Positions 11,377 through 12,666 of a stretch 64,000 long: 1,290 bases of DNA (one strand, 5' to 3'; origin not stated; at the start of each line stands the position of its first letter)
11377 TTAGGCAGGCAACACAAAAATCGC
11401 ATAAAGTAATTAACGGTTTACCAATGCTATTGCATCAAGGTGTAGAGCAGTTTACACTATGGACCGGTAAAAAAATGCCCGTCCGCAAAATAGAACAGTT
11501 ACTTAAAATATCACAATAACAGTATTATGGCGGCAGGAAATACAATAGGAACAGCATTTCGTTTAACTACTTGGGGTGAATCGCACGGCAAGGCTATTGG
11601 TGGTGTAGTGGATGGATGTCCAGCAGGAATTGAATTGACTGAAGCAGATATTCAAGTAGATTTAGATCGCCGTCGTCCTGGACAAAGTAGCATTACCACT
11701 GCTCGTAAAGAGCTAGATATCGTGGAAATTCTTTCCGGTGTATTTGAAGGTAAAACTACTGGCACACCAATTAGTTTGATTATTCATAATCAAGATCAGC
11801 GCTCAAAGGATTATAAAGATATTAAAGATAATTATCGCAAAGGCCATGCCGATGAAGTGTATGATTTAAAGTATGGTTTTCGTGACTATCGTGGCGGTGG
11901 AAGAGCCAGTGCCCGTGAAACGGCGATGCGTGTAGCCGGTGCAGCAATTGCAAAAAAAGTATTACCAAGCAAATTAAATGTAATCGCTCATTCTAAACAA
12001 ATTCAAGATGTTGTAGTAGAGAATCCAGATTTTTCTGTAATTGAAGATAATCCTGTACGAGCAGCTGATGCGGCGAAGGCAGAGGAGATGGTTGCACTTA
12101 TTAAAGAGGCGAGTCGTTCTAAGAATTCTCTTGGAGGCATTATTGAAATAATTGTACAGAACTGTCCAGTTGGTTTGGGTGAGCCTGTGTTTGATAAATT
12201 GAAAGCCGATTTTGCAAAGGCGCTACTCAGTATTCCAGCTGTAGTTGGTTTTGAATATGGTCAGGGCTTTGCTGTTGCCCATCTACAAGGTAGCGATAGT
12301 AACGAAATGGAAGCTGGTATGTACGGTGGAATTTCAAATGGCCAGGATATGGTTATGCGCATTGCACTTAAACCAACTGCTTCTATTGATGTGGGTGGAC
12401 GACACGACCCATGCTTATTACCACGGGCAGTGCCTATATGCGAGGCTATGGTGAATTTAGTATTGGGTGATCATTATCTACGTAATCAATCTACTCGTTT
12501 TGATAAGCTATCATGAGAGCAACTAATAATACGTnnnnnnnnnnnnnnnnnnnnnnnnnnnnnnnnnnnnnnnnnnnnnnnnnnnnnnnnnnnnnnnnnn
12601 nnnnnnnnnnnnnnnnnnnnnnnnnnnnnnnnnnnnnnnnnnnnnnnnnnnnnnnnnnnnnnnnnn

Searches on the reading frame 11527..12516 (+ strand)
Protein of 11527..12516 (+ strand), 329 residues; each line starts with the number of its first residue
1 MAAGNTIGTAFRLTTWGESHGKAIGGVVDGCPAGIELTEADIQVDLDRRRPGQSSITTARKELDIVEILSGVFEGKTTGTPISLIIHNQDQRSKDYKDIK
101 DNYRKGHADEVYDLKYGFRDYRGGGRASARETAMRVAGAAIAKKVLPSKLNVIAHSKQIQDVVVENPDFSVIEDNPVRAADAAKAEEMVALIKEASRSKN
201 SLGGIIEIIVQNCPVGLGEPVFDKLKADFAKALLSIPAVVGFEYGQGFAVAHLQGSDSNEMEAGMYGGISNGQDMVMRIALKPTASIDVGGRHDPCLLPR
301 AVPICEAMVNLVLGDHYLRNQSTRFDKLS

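Call 40: search_protein_families(library=pfam, proteins=[window:11527-12516:+], max_evalue=0.001)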
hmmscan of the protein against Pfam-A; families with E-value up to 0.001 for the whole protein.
window:11527-12516:+ (329 aa): 1 family
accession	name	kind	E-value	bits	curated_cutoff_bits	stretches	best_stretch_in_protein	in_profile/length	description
PF01264.26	Chorismate_synt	-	1.5e-115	385.8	27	1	11-318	1-327/327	Chorismate synthase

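Call 96: find_homologous_proteins(query=window:11527-12516:+, max_evalue=1e-40)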
Query window:11527-12516:+ (329 aa): 8000 proteins with E <= 1e-40 among 8000 candidates; the best 120 are listed.
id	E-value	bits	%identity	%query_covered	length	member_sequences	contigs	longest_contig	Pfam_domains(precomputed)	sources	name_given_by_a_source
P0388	4.5e-215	730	100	100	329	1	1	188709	PF01264.27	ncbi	-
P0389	4.0e-174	596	81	99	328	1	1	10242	PF01264.27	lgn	-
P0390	2.0e-171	587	79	100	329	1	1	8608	PF01264.27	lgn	-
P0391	2.8e-170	583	80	99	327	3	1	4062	PF01264.27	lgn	-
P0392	6.4e-170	582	80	98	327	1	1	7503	PF01264.27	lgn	-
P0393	2.9e-168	577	79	98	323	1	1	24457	PF01264.27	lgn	-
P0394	3.9e-168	576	79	97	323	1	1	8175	PF01264.27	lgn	-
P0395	5.1e-167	572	79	97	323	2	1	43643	PF01264.27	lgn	-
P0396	9.2e-165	565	79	98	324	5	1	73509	PF01264.27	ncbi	-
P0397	1.2e-164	565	77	98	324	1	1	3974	PF01264.27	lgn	-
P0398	4.4e-164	563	77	98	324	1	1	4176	PF01264.27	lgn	-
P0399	1.7e-163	561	77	98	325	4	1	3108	PF01264.27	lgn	-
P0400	3.8e-163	560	78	98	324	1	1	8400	PF01264.27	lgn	-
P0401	4.4e-163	559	76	98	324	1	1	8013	PF01264.27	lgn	-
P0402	7.0e-163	559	78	98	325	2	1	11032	PF01264.27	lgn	-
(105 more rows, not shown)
